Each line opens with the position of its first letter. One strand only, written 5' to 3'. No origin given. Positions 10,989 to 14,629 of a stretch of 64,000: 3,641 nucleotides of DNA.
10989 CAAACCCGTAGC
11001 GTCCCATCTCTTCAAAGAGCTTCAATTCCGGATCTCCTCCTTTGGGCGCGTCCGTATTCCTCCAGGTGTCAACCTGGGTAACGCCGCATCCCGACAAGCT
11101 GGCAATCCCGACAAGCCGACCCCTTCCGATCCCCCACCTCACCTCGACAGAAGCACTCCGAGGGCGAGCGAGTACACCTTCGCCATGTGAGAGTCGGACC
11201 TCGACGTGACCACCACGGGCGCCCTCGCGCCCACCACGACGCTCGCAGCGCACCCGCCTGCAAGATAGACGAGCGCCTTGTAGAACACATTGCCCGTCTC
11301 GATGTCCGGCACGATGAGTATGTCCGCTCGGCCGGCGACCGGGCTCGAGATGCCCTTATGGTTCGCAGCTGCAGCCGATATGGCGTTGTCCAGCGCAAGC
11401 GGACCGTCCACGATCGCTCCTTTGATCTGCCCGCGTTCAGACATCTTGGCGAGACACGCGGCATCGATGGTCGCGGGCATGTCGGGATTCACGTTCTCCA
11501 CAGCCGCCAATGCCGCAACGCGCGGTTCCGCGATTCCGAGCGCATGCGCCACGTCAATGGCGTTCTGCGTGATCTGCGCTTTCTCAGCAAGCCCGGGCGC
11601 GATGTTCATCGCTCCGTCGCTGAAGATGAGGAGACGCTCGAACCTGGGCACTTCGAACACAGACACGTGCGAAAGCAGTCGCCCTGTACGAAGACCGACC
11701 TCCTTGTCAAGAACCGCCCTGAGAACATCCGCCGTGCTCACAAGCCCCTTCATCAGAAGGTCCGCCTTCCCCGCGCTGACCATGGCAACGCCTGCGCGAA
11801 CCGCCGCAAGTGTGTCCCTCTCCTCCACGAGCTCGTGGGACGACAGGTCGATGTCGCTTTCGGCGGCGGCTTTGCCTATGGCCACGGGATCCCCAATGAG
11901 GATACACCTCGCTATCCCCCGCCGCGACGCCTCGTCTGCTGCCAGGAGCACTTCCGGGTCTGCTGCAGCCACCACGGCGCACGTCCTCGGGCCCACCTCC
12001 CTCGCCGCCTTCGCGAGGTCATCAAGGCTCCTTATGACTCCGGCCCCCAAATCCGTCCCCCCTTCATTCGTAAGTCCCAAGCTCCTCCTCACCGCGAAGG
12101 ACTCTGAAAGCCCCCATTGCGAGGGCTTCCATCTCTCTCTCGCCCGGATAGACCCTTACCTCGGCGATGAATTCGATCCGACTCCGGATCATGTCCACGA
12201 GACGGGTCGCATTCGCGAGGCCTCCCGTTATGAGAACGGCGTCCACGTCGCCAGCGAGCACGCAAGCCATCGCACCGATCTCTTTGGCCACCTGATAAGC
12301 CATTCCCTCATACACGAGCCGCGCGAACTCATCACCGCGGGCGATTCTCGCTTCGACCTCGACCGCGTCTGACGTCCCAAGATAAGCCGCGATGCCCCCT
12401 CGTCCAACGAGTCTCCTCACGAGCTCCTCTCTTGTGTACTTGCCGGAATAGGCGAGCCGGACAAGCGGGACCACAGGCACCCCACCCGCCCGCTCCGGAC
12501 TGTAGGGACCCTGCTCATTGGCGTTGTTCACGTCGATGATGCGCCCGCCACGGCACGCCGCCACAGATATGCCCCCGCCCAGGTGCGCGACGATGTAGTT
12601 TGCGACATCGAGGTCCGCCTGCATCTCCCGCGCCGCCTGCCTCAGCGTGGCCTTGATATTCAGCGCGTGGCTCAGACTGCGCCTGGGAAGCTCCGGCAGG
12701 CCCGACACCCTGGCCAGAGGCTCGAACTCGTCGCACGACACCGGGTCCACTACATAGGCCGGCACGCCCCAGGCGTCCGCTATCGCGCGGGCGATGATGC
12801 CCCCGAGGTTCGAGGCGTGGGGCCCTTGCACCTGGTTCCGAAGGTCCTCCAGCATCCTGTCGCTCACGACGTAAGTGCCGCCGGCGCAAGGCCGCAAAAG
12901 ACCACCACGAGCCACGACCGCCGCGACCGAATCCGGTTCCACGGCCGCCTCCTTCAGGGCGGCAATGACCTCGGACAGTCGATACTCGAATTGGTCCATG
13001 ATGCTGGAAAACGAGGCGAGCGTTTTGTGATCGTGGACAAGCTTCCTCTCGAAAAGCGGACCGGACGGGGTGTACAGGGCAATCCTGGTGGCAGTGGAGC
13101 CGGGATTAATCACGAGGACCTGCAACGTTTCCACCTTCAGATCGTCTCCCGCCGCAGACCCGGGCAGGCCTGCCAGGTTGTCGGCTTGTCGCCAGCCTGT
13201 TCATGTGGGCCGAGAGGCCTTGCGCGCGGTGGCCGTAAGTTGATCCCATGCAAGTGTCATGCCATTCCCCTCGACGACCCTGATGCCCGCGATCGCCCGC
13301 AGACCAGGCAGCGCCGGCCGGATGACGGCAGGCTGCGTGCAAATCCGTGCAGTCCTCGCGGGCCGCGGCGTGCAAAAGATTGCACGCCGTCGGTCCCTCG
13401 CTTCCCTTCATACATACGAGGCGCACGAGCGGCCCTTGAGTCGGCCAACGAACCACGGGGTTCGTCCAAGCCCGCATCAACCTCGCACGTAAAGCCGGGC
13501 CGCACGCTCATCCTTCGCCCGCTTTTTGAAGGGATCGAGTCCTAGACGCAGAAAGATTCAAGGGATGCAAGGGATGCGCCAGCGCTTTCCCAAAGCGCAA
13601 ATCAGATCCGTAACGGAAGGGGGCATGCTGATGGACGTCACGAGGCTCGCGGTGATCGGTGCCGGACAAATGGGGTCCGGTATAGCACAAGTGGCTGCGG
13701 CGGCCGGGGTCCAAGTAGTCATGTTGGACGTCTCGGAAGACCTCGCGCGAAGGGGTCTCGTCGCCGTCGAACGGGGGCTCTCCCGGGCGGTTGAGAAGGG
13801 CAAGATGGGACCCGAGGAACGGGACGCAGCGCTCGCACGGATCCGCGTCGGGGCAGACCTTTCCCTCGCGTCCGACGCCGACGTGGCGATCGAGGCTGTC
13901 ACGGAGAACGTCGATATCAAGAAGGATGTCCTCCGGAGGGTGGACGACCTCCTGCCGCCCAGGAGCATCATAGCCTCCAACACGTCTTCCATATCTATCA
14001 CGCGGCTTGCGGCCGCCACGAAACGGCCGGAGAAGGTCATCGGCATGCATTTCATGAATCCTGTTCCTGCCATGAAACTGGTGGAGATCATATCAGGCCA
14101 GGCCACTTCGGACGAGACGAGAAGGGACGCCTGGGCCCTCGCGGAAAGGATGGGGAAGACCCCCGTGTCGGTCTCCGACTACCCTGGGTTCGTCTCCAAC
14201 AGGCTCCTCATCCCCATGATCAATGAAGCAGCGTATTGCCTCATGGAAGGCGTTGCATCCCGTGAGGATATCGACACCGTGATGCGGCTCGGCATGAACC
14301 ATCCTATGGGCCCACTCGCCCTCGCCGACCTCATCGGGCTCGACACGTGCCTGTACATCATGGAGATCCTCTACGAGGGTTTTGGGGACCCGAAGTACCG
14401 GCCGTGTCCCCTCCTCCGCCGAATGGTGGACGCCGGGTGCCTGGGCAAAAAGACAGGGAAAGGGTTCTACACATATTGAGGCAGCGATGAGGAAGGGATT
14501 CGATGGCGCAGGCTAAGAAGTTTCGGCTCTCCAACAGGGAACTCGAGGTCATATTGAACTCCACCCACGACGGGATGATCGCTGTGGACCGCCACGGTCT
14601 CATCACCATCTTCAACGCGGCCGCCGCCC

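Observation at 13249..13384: Sigma-54 promoter with two TGCA-N6-TGCA enhancer sites drives the branched-chain fermentation operon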

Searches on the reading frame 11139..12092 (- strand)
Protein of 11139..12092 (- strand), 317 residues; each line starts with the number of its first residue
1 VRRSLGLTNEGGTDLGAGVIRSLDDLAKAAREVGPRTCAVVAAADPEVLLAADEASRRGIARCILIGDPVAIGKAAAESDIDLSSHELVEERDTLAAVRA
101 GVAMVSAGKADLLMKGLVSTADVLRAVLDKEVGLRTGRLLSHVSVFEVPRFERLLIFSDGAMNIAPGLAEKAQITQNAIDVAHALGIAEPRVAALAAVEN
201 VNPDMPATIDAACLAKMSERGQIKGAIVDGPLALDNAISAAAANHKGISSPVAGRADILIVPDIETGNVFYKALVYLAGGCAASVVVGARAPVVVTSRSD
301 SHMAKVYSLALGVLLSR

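Call 3: search_protein_families(library=pfam, proteins=[window:11139-12092:-])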
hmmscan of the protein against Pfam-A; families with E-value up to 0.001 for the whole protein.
window:11139-12092:- (317 aa): 1 family
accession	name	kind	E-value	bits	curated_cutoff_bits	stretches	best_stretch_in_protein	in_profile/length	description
PF01515.24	PTA_PTB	-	2.9e-55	188.3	24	2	97-311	104-317/319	Phosphate acetyl/butaryl transferase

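Call 13: search_protein_families(library=ncbifam, proteins=[window:11139-12092:-])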
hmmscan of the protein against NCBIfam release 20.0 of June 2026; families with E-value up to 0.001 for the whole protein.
window:11139-12092:- (317 aa): 10 families
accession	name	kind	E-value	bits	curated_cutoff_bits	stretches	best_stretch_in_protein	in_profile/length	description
NF004472.0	PRK05805.1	subfamily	5.9e-123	409.7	399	1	20-316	2-298/302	phosphate butyryltransferase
TIGR02706.1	P_butyryltrans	equivalog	1.4e-117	392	410.5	1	23-314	1-292/294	phosphate butyryltransferase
NF005837.0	PRK07742.1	equivalog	3.3e-105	351.7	409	1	23-315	3-296/299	phosphate butyryltransferase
NF006045.0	PRK08190.1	subfamily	5.1e-105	352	282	1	22-315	163-456/467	bifunctional enoyl-CoA hydratase/phosphate acetyltransferase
NF008852.0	PRK11890.1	subfamily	1.5e-96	323.2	413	1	24-315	11-302/315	phosphate acetyltransferase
TIGR02709.1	branched_ptb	equivalog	5e-48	164.1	475.15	1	90-311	49-267/271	branched-chain phosphotransacylase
NF007233.1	PRK09653.1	subfamily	2.1e-26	93.2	310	1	101-310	106-312/319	phosphotransacetylase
NF004167.0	PRK05632.1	equivalog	1.1e-25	90.4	418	2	100-298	489-685/708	phosphate acetyltransferase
TIGR00651.1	pta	equivalog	3.8e-23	82.4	311.2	1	97-298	89-289/304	phosphate acetyltransferase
NF009501.0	PRK12861.1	subfamily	3.3e-08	32.1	1178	1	100-303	545-747/764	NADP-dependent malic enzyme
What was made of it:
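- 11139..12050 (-): ptb, phosphate butyryltransferase. Pfam PTA_PTB 2.9e-55 and NCBIfam phosphate butyryltransferase (calls 3, 13).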

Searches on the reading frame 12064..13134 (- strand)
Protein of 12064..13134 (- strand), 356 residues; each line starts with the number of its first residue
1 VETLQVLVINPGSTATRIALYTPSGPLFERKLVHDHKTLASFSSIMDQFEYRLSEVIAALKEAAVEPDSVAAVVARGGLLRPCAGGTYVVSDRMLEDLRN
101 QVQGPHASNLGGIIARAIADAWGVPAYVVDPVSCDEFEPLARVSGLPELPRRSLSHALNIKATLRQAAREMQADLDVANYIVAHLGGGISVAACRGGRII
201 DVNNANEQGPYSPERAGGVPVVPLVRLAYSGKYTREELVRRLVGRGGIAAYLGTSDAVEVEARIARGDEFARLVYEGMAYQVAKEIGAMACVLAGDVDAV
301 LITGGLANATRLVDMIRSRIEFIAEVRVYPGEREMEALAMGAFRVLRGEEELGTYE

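Call 3: search_protein_families(library=pfam, proteins=[window:12064-13134:-])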
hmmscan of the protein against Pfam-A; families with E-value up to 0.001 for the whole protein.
window:12064-13134:- (356 aa): 1 family
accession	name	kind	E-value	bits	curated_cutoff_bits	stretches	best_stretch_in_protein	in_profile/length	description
PF00871.23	Acetate_kinase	-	2.6e-13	49.8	22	1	165-315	187-342/392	Acetokinase family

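Call 13: search_protein_families(library=ncbifam, proteins=[window:12064-13134:-])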
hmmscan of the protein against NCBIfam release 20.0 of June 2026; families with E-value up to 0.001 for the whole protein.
window:12064-13134:- (356 aa): 7 families
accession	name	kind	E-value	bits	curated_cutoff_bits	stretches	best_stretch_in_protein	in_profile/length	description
NF002834.0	PRK03011.1-5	subfamily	5.1e-146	486.3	222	1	5-355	4-355/357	butyrate kinase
TIGR02707.1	butyr_kinase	equivalog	8.8e-145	482.1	289.1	1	5-351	1-348/351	butyrate kinase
TIGR00016.1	ackA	subfamily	7.3e-15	54.6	293.4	1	161-316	190-349/405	acetate/propionate family kinase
NF009099.0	PRK12440.1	equivalog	2.1e-09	36.8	693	1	164-309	187-333/397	acetate/propionate family kinase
NF009045.0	PRK12379.1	equivalog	3.8e-09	35.8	580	1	164-314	183-335/402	propionate kinase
NF009063.0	PRK12397.1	equivalog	2.6e-06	26.3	659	1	165-311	188-336/404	acetate/propionate family kinase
NF005462.0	PRK07058.1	equivalog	3.2e-06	26.4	486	1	166-309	189-331/396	acetate/propionate family kinase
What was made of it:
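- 12064..13125 (-): buk2, butyrate kinase paralogue and first gene of the operon. The ORF finder offers a GTG at 13134, but the TTG at 13125 is preferred. NCBIfam butyrate kinase, 486 bits (call 13).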

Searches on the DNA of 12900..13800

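Call 38: search_rna_families(source=window, start=12900, end=13800, threshold=evalue, max_evalue=1)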
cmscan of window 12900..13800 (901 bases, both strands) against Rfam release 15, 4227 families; matches with E-value up to 1: 1.
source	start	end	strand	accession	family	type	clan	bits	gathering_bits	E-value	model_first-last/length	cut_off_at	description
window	13166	13215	+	RF01556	TB9Cs3H2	Gene; snRNA; snoRNA; HACA-box;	-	17.9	50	0.74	1-63/63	no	Trypanosomatid snoRNA TB9Cs3H2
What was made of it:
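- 13126..13238 (-): Predicted 5' untranslated leader of the operon, about 113 nt. No Rfam family matches it (call 38).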

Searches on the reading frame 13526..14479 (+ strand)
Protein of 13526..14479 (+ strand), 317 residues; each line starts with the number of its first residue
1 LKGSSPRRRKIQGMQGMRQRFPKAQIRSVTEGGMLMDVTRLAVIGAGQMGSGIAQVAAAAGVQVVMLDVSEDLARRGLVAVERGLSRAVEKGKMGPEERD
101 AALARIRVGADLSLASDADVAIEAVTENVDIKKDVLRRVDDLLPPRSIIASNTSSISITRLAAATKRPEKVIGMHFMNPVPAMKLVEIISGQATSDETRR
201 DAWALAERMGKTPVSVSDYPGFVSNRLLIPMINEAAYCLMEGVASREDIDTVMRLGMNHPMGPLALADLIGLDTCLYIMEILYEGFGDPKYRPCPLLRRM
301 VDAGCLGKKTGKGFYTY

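Call 3: search_protein_families(library=pfam, proteins=[window:13526-14479:+])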
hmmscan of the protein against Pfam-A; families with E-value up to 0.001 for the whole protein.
window:13526-14479:+ (317 aa): 3 families
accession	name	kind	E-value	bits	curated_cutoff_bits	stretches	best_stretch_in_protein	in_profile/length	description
PF02737.24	3HCDH_N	-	2.9e-64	216.7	22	1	41-218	2-179/180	3-hydroxyacyl-CoA dehydrogenase, NAD binding domain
PF00725.27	3HCDH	-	2.3e-39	134.2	22.1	1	221-317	1-97/97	3-hydroxyacyl-CoA dehydrogenase, C-terminal domain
PF07992.20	Pyr_redox_2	-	0.00045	20.2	26.1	1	3-76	108-179/291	Pyridine nucleotide-disulphide oxidoreductase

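Call 13: search_protein_families(library=ncbifam, proteins=[window:13631-14479:+])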
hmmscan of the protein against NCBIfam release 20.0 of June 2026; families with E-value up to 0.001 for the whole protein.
window:13631-14479:+ (282 aa): 21 families
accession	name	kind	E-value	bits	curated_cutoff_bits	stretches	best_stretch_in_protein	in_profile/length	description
NF004474.0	PRK05808.1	subfamily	1.1e-132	441.6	408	1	1-282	1-282/283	3-hydroxybutyryl-CoA dehydrogenase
NF005715.0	PRK07530.1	equivalog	3.4e-114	381.2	420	1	2-282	3-283/292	3-hydroxybutyryl-CoA dehydrogenase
NF006124.0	PRK08268.1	subfamily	5.1e-99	332.5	508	1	3-282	7-287/507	3-hydroxyacyl-CoA dehydrogenase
NF005875.0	PRK07819.1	subfamily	2.2e-98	329.2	319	1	2-282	4-286/287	3-hydroxybutyryl-CoA dehydrogenase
NF006722.0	PRK09260.1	equivalog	7.6e-97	324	429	1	3-282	2-281/289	3-hydroxyacyl-CoA dehydrogenase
TIGR02279.1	PaaC-3OHAcCoADH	equivalog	6.4e-81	272.7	669.4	1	3-282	5-285/503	3-hydroxyacyl-CoA dehydrogenase PaaH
NF004699.0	PRK06035.1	equivalog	7.2e-79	265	500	1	1-276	1-279/294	3-hydroxyacyl-CoA dehydrogenase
NF008727.0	PRK11730.1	equivalog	3.9e-78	263.5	870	1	3-282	313-592/717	fatty acid oxidation complex subunit alpha FadB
NF008363.0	PRK11154.1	equivalog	1.4e-70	238.2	869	1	3-282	309-586/708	fatty acid oxidation complex subunit alpha FadJ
TIGR02441.1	fa_ox_alpha_mit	equivalog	2.9e-68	230.6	964.65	1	2-282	334-613/737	fatty acid oxidation complex subunit alpha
TIGR02437.1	FadB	equivalog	7.2e-67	226.3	933.55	1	3-282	313-592/714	fatty acid oxidation complex subunit alpha FadB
NF006143.0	PRK08293.1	equivalog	7.1e-61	206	312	1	1-282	2-287/291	3-hydroxyacyl-CoA dehydrogenase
TIGR02440.1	FadJ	equivalog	3.1e-59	200.9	968.45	1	3-282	304-581/699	fatty acid oxidation complex subunit alpha FadJ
NF006125.0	PRK08269.1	equivalog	8.5e-55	186.1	427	1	2-282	4-296/334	3-hydroxybutyryl-CoA dehydrogenase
NF042925.1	FHMPC_DH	equivalog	8.5e-51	173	500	1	5-282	2-280/304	5-formyl-3-hydroxy-2-methylpyridine 4-carboxylate 5-dehydrogenase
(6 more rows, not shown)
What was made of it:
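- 13631..14479 (+): hbd, 3-hydroxybutyryl-CoA dehydrogenase. It lies 23 nt upstream of the activator gene, is probably co-transcribed with it, and is divergent from the operon. NCBIfam PRK05808, 442 bits (call 13).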
